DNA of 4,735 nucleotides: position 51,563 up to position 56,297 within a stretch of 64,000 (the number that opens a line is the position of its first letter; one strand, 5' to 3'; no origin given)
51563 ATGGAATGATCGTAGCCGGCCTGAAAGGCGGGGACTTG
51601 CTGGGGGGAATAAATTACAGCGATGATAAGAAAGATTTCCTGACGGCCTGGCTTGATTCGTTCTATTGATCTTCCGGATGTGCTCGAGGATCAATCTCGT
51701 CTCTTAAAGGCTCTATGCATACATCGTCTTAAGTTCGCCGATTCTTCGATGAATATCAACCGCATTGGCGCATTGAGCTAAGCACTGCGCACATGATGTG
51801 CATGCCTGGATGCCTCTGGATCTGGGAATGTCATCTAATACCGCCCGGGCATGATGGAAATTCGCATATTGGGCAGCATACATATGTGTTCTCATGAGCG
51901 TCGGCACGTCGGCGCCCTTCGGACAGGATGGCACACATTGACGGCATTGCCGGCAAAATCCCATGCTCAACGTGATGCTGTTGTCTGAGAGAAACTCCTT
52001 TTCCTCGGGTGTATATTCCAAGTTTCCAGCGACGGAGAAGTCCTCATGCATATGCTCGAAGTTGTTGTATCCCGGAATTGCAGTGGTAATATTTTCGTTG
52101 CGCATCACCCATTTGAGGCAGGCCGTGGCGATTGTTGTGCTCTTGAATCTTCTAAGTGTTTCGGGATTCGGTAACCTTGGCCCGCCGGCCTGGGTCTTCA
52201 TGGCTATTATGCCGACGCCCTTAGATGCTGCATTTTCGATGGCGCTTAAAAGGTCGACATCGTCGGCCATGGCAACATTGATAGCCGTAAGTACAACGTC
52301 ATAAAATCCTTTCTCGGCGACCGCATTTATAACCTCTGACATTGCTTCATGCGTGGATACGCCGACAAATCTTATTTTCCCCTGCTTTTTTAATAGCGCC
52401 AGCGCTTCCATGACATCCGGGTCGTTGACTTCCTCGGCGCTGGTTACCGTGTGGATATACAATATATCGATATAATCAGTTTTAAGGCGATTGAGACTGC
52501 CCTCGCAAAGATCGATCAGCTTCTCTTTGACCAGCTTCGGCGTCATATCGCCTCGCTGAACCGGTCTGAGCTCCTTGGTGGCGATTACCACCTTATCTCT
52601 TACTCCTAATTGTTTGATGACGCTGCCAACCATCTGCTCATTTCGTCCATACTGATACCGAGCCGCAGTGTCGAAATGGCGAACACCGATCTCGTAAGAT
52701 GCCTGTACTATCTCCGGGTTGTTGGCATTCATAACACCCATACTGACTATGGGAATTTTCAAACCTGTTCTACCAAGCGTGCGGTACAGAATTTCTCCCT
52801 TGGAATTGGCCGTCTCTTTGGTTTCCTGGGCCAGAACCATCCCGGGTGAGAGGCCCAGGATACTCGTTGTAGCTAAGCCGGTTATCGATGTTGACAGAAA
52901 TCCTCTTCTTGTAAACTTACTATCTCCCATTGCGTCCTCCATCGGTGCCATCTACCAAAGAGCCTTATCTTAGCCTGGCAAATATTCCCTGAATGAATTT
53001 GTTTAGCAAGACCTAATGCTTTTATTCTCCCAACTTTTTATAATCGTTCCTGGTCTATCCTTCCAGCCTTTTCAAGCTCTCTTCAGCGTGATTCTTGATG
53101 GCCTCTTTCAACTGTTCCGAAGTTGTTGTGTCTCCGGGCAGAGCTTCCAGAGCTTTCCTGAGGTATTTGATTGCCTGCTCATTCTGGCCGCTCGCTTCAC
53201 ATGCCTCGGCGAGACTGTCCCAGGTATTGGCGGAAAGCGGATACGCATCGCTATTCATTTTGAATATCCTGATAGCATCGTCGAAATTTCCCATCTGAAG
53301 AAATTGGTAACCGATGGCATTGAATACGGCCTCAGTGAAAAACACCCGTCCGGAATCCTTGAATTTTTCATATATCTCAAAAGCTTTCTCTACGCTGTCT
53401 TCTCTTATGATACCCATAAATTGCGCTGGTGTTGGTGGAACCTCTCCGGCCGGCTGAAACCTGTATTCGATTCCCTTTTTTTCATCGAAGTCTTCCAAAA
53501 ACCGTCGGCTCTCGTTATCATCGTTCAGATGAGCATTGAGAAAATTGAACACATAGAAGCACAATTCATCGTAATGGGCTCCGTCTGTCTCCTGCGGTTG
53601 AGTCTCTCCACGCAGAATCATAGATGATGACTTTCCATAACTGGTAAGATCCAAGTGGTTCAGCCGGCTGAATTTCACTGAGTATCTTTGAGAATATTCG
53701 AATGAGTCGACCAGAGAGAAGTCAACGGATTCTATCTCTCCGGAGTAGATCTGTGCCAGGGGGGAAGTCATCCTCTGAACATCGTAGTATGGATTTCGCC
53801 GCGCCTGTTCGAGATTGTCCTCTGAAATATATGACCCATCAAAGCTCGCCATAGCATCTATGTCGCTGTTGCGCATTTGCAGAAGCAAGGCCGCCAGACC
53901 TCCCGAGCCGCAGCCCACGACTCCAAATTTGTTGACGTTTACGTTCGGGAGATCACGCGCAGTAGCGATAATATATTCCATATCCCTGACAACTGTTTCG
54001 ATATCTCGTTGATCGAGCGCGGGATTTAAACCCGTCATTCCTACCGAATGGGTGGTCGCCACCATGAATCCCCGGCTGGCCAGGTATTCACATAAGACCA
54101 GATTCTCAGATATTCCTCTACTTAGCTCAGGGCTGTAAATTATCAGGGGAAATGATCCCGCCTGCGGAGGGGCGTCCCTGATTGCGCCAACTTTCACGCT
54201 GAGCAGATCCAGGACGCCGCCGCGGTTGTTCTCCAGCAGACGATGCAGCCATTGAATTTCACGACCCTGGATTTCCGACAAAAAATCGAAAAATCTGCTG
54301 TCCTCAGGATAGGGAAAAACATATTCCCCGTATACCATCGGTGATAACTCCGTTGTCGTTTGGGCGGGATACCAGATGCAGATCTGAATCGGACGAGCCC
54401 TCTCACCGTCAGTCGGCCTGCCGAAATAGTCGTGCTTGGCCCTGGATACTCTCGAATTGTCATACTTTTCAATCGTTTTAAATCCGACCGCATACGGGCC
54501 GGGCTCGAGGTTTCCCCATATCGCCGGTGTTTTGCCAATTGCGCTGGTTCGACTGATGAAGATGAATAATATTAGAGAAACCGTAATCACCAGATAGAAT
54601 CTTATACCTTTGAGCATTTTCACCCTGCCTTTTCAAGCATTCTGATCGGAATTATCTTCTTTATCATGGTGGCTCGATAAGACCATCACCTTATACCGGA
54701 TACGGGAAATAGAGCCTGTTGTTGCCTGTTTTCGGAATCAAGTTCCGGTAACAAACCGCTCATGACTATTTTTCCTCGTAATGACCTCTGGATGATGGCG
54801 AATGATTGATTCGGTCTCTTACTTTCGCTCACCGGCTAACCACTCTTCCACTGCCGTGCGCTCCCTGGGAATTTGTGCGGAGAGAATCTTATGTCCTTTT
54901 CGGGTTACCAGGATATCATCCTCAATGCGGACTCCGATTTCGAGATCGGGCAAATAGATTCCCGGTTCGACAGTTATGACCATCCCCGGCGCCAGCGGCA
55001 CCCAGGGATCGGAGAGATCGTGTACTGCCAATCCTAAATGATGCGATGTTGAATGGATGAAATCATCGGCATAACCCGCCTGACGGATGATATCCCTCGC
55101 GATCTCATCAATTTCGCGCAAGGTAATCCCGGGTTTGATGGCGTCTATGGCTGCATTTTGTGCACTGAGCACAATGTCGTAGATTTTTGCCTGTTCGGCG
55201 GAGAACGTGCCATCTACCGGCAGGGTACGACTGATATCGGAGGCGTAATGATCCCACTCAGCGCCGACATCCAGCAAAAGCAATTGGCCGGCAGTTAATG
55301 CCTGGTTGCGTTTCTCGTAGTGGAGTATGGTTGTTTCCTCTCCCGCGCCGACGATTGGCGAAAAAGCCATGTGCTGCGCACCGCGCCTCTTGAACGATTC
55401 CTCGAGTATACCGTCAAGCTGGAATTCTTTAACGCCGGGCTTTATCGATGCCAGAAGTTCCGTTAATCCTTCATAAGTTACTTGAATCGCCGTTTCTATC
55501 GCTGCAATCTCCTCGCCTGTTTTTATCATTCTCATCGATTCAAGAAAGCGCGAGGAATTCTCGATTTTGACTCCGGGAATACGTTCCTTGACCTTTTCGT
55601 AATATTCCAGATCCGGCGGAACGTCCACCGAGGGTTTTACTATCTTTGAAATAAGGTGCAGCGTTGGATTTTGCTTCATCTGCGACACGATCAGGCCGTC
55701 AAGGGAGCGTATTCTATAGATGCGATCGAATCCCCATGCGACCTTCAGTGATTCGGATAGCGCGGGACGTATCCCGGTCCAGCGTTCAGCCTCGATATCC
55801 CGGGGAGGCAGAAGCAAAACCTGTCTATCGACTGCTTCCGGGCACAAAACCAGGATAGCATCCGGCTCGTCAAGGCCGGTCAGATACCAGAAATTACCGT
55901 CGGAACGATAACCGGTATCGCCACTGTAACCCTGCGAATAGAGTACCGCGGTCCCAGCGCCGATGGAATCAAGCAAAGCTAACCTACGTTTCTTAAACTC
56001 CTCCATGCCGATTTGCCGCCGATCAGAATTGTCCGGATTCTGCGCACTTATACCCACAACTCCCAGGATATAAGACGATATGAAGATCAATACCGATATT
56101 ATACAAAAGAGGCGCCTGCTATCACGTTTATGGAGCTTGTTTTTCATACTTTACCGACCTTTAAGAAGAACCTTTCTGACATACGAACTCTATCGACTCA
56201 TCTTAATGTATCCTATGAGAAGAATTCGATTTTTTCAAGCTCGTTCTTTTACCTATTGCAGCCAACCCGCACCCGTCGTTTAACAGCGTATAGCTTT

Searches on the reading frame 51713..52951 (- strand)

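Call 86: search_protein_families(library=ncbifam, proteins=[window:51713-52951:-], max_evalue=1e-15)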
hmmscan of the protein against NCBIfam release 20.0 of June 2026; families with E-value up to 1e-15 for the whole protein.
window:51713-52951:- (412 aa): 2 families
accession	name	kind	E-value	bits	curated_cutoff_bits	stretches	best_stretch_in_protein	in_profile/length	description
NF008377.0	PRK11172.1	equivalog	2.4e-17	63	327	1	80-319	20-245/267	2,5-didehydrogluconate reductase DkgB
NF007388.0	PRK09912.1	subfamily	4.1e-16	58.8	448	0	50-255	9-226/346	L-glyceraldehyde 3-phosphate reductase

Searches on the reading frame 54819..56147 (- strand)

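Call 86: search_protein_families(library=ncbifam, proteins=[window:54819-56147:-], max_evalue=1e-15)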
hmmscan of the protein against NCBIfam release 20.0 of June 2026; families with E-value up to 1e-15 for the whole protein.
window:54819-56147:- (442 aa): 6 families
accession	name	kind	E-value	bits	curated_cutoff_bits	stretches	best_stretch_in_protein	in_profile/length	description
NF008131.0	PRK10879.1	equivalog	6.5e-65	219.6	465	1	48-441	3-436/438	Xaa-Pro aminopeptidase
NF040821.1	dipep_PepQ_Arch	equivalog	2.2e-53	181.5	630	1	178-423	92-339/346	Xaa-Pro dipeptidase PepQ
NF007310.0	PRK09795.1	equivalog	2.8e-49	167.9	393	1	200-424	119-350/361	aminopeptidase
TIGR00500.1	met_pdase_I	equivalog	1.8e-16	60.4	171.35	1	208-409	3-215/247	type I methionyl aminopeptidase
NF010133.0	PRK13607.1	equivalog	4.9e-16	58.6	339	0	200-357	153-308/443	Xaa-Pro dipeptidase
NF038259.1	ectoine_DoeA_2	exception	6.2e-16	58.1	575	0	192-376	137-320/386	ectoine hydrolase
